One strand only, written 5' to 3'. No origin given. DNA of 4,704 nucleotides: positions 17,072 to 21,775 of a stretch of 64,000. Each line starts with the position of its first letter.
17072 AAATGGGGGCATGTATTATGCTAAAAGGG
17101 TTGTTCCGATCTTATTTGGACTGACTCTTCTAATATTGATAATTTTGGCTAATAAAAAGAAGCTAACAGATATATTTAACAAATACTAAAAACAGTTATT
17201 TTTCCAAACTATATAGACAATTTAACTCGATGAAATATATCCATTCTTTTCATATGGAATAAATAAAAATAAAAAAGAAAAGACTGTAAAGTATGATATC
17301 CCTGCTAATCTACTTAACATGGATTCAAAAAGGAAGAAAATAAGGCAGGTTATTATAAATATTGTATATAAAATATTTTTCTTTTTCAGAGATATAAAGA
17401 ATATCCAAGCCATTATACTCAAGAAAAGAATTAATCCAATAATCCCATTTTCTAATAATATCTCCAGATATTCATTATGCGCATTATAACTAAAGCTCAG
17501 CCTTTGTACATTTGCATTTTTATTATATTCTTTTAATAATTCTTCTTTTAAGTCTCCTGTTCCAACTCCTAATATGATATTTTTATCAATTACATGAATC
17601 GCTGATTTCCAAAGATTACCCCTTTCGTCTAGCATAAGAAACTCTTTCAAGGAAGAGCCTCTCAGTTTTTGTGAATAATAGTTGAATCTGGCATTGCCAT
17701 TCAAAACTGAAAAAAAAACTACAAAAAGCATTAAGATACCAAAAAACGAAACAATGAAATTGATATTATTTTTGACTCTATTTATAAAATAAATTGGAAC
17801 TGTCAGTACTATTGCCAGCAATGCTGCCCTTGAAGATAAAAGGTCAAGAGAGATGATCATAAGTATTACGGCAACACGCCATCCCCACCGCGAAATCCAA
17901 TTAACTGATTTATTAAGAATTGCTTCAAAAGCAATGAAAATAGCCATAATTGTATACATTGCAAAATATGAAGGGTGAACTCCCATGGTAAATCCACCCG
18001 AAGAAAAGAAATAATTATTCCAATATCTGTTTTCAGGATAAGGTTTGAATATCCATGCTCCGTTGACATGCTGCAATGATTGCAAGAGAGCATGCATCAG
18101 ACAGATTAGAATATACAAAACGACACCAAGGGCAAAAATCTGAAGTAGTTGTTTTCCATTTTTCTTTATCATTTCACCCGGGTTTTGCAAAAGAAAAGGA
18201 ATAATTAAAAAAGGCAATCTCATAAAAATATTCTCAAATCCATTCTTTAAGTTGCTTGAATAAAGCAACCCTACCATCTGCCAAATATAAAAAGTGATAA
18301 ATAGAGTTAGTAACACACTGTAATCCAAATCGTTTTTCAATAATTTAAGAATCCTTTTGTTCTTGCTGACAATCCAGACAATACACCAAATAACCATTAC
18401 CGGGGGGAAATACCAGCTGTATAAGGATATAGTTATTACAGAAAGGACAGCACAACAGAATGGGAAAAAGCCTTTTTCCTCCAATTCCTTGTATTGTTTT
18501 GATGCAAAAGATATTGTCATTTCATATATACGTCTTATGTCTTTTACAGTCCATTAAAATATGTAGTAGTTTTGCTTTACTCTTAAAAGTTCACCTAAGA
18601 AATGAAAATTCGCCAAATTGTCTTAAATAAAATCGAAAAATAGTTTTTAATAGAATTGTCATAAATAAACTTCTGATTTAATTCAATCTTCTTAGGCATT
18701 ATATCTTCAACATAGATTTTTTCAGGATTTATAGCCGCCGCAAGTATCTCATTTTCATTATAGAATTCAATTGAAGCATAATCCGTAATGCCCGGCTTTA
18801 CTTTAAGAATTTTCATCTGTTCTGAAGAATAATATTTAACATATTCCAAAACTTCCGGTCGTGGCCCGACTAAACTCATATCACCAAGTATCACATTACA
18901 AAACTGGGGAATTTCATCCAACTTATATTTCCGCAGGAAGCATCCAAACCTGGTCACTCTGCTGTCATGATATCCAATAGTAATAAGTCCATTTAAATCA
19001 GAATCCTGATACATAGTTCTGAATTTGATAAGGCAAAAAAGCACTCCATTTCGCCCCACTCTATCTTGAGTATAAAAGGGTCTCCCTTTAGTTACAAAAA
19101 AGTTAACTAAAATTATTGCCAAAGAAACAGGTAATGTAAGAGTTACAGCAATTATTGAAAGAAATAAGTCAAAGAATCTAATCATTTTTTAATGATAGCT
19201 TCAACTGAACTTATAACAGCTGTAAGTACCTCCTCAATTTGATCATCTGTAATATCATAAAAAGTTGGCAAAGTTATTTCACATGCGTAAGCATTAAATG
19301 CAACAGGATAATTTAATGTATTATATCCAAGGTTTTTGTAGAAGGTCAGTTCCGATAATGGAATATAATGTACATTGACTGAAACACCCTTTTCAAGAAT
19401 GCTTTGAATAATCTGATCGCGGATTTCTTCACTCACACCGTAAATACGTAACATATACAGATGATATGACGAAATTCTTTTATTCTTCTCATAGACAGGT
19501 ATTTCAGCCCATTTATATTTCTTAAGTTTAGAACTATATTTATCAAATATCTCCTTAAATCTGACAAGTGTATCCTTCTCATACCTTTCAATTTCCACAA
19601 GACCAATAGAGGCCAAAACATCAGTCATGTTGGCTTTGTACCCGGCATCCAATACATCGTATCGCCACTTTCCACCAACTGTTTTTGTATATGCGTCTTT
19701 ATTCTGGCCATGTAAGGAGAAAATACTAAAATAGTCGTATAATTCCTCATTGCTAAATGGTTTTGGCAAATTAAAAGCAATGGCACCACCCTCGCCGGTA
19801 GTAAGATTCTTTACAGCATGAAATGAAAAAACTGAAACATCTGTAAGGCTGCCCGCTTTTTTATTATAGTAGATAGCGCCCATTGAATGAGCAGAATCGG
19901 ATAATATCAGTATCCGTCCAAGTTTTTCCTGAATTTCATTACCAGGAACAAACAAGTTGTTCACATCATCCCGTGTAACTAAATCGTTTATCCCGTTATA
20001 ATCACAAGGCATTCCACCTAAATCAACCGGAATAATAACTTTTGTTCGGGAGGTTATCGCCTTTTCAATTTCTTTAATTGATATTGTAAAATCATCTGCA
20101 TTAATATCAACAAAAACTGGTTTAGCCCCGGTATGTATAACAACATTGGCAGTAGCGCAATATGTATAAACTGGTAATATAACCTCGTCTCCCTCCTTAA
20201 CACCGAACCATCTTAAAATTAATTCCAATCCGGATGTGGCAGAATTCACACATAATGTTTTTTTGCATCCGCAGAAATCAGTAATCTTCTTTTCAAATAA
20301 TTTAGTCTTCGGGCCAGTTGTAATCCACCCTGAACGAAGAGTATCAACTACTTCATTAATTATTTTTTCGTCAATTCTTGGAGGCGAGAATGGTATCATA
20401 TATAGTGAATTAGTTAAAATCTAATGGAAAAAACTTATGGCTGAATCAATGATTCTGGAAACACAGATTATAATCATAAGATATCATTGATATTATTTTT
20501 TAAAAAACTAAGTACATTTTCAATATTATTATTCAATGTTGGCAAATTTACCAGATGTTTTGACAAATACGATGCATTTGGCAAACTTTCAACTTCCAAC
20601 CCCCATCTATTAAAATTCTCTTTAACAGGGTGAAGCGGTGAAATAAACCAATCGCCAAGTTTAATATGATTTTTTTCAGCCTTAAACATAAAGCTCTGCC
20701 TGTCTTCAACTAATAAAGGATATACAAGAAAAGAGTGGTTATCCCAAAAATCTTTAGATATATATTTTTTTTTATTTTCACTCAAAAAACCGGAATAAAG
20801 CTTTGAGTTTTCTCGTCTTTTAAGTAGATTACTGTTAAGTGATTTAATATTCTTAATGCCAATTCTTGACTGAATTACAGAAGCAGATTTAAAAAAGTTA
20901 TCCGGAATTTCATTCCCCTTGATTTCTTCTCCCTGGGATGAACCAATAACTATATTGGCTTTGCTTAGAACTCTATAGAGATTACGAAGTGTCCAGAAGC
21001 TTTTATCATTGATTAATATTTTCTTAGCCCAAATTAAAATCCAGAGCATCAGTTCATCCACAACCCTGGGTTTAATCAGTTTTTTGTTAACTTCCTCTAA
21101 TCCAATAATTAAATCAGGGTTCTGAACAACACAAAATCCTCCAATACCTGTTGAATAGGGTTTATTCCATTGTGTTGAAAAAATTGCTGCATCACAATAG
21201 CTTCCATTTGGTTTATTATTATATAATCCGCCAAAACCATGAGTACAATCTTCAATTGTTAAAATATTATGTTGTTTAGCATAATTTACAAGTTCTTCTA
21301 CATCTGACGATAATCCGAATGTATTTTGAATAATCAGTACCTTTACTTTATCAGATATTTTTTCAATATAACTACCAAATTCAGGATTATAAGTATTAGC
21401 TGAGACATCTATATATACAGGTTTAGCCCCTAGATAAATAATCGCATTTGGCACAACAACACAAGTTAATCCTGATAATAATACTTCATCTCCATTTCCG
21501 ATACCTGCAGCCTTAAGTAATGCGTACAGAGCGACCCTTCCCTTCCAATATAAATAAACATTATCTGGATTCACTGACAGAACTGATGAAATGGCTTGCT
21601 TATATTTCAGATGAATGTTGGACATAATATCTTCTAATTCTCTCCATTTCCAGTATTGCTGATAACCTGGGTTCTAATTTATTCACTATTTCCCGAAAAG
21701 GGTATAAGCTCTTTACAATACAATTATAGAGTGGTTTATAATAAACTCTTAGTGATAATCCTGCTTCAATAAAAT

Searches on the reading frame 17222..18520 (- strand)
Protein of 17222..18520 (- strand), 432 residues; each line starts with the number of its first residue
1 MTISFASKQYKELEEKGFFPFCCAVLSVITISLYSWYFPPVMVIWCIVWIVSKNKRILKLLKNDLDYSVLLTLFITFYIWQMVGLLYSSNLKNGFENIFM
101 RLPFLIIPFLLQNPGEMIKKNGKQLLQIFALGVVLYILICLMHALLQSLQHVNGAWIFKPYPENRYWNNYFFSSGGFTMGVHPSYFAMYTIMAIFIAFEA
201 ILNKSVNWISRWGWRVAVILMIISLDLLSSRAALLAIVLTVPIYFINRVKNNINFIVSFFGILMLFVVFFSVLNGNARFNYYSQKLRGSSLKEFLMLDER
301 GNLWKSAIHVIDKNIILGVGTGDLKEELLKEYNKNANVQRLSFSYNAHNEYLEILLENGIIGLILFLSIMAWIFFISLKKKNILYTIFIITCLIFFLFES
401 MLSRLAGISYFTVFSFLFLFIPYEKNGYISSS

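Call 12: search_protein_families(library=pfam, proteins=[window:17222-18520:-], max_evalue=0.001)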
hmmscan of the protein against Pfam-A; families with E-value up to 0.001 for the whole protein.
window:17222-18520:- (432 aa): 1 family
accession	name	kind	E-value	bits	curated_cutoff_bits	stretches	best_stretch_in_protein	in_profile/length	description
PF04932.20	Wzy_C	-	3.5e-23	82.5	31.7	1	217-367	2-149/149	O-Antigen ligase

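Call 56: search_protein_families(library=ncbifam, proteins=[window:17222-18520:-], max_evalue=0.01)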
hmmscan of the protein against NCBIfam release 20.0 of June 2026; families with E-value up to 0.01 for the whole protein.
window:17222-18520:- (432 aa): 0 families

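Call 80: search_solved_structures(query=window:17222-18520:-, max_evalue=10, show_alignments=2)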
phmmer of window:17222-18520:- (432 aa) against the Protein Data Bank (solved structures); distinct sequences matched with E-value up to 10: 0.

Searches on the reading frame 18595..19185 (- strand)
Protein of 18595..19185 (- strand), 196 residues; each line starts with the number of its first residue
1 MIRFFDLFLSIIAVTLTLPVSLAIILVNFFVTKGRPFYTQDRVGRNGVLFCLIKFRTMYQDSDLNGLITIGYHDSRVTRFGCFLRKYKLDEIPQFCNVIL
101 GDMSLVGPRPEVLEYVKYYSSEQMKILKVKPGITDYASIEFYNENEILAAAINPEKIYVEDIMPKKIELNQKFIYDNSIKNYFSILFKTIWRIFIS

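Call 12: search_protein_families(library=pfam, proteins=[window:18595-19185:-], max_evalue=0.001)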
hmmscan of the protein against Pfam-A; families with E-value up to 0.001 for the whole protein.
window:18595-19185:- (196 aa): 1 family
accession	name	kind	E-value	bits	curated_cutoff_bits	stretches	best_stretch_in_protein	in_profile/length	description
PF02397.22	Bac_transf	-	6.7e-50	169.5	27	1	3-194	2-178/179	Bacterial sugar transferase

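Call 56: search_protein_families(library=ncbifam, proteins=[window:18595-19185:-], max_evalue=0.01)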
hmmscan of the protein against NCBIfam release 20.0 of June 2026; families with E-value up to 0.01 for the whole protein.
window:18595-19185:- (196 aa): 10 families
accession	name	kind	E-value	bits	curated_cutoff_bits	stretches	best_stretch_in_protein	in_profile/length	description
TIGR03025.1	EPS_sugtrans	subfamily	8e-53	180.2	295.55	1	3-194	259-439/445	exopolysaccharide biosynthesis polyprenyl glycosylphosphotransferase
TIGR03023.1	WcaJ_sugtrans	equivalog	4e-42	145.1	410.75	1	3-195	264-448/453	undecaprenyl-phosphate glucose phosphotransferase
TIGR03013.1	EpsB_2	subfamily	3.1e-38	132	393.35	1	3-142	256-398/443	TIGR03013 family XrtA/PEP-CTERM system glycosyltransferase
TIGR03022.1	WbaP_sugtrans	subfamily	4.1e-38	131.8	403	2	73-136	345-408/456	undecaprenyl-phosphate galactose phosphotransferase WbaP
NF052601.1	undeca_RfbP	equivalog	3.9e-32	111.4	330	2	73-136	131-194/244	undecaprenyl-phosphate galactose phosphotransferase family protein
NF007518.0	PRK10124.1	equivalog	4.2e-27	95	684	1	3-195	275-459/464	undecaprenyl-phosphate glucose phosphotransferase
NF041877.1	EPS_EpsZ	equivalog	8.7e-26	90.6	800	1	1-135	265-410/459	exopolysaccharide biosynthesis polyisoprenyl-phosphate hexose-1-phosphate transferase EpsZ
NF050817.1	PolSacchBiosHfsE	equivalog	3.5e-22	78.8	750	1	3-140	273-417/467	polysaccharide biosynthesis protein HfsE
NF011751.0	PRK15204.1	equivalog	1.5e-19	70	907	1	3-143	281-435/476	undecaprenyl-phosphate galactose phosphotransferase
NF045514.1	glycotran_HepC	equivalog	6.3e-19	68.1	140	1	3-114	118-215/220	heterocyst development glycosyltransferase HepC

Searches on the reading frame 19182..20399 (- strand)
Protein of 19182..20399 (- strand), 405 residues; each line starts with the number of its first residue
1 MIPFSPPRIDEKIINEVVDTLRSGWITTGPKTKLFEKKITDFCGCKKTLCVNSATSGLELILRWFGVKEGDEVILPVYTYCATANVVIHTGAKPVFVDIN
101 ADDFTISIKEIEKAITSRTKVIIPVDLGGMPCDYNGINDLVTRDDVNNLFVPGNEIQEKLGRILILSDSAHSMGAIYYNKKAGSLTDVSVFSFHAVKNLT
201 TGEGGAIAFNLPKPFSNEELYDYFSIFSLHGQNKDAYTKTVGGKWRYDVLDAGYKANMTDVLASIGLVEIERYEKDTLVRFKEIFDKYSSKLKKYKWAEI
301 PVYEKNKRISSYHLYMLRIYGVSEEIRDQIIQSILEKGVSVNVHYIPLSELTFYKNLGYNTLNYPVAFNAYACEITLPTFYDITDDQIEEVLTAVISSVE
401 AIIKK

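Call 12: search_protein_families(library=pfam, proteins=[window:19182-20399:-], max_evalue=0.001)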
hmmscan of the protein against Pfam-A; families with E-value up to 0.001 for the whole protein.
window:19182-20399:- (405 aa): 3 families
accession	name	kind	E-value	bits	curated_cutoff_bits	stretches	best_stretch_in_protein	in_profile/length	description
PF01041.23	DegT_DnrJ_EryC1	-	1e-91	308.3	19.8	2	8-146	2-140/360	DegT/DnrJ/EryC1/StrS aminotransferase family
PF00155.27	Aminotran_1_2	-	1.6e-06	28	19.7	1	33-123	45-151/361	Aminotransferase class I and II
PF01053.26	Cys_Met_Meta_PP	-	9e-06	24.9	27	1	29-122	51-141/381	Cys/Met metabolism PLP-dependent enzyme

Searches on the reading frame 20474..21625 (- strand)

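Call 12: search_protein_families(library=pfam, proteins=[window:20474-21625:-], max_evalue=0.001)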
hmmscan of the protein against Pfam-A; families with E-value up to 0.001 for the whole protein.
window:20474-21625:- (383 aa): 1 family
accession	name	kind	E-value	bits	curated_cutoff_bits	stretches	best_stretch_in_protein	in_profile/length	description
PF01041.23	DegT_DnrJ_EryC1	-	4.9e-40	138.3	19.8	2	30-172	49-191/360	DegT/DnrJ/EryC1/StrS aminotransferase family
